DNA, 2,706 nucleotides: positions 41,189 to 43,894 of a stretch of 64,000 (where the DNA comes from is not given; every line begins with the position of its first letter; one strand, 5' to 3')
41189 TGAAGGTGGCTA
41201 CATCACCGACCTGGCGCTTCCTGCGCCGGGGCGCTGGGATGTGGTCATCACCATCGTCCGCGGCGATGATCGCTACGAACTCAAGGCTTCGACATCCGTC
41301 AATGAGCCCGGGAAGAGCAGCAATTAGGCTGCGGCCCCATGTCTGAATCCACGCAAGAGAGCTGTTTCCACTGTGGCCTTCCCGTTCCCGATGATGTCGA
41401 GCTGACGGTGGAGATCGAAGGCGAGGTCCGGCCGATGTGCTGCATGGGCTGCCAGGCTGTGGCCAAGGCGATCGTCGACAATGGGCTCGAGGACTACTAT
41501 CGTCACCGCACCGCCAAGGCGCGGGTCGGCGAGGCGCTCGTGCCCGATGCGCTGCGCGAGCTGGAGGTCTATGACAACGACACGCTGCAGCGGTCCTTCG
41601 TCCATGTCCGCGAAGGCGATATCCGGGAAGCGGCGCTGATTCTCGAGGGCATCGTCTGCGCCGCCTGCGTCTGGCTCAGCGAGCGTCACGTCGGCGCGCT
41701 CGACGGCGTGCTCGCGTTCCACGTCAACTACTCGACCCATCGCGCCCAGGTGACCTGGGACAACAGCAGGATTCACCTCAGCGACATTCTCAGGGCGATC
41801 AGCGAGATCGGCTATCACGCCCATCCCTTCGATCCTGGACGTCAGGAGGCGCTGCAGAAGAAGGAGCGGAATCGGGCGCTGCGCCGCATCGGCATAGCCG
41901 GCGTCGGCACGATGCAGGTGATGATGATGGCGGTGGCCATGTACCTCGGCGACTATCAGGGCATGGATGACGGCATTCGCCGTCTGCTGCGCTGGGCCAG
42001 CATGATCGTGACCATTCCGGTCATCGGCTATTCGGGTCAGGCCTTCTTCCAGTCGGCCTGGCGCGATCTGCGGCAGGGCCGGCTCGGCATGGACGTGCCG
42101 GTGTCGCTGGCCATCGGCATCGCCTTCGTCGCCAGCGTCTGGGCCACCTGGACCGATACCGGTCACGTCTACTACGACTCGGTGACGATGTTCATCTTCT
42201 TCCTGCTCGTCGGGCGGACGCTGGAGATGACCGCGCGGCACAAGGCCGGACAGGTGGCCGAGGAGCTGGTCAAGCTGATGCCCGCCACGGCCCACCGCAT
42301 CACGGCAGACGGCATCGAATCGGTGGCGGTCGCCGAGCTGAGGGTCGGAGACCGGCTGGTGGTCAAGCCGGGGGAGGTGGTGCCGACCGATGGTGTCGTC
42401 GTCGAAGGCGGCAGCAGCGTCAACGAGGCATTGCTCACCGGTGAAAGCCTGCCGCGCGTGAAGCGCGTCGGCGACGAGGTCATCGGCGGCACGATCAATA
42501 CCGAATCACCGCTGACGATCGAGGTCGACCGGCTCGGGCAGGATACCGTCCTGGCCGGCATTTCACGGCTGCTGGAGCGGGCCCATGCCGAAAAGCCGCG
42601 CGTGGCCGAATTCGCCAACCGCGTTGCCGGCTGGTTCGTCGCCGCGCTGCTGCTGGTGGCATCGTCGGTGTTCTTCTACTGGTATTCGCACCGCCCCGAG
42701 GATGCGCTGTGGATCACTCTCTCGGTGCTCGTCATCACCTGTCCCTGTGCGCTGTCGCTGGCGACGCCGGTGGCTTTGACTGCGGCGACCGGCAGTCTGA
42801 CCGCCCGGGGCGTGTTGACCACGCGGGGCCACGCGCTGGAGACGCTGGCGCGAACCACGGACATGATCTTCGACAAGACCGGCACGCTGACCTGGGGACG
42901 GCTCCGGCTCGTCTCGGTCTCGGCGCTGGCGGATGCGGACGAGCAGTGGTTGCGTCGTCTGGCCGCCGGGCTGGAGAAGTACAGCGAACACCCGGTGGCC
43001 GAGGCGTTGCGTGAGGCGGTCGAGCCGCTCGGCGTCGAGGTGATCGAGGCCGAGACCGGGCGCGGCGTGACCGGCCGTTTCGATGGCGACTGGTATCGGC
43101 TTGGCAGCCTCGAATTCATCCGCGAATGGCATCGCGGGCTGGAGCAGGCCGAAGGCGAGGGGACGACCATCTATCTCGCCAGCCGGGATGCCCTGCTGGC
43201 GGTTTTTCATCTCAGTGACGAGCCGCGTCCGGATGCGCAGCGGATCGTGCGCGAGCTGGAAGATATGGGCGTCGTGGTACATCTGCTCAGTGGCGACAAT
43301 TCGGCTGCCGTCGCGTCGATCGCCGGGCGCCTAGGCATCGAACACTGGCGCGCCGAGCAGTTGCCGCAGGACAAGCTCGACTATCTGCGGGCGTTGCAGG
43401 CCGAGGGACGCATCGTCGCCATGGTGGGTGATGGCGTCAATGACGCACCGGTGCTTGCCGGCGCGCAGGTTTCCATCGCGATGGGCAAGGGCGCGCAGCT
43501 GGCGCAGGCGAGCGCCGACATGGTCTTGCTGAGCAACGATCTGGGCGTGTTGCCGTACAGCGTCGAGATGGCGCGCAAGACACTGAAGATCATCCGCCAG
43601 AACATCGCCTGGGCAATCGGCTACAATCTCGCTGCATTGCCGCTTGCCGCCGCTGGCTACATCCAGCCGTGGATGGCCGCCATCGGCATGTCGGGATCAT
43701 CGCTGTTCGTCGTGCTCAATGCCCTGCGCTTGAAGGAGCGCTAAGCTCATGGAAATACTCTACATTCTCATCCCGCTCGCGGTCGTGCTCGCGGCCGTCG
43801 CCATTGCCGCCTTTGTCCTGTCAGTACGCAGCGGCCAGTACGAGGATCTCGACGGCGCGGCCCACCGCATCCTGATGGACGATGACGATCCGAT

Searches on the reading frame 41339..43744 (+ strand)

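Call 67: search_protein_families(library=pfam, proteins=[window:41339-43744:+], max_evalue=0.00001)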
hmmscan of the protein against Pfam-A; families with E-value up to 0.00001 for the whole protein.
window:41339-43744:+ (801 aa): 4 families
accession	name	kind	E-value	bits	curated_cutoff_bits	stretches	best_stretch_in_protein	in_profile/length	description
PF00122.25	E1-E2_ATPase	-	7.3e-54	182.5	28.1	1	313-488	2-179/181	E1-E2 ATPase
PF12156.14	ATPase-cat_bd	-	8.9e-29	100.5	27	1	8-91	1-85/86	Putative metal-binding domain of cation transport ATPase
PF00702.32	Hydrolase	-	2.3e-28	100.3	26.4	1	510-709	5-190/191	haloacid dehalogenase-like hydrolase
PF00403.32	HMA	-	9.5e-10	39.2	24.8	1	101-160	3-62/62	Heavy-metal-associated domain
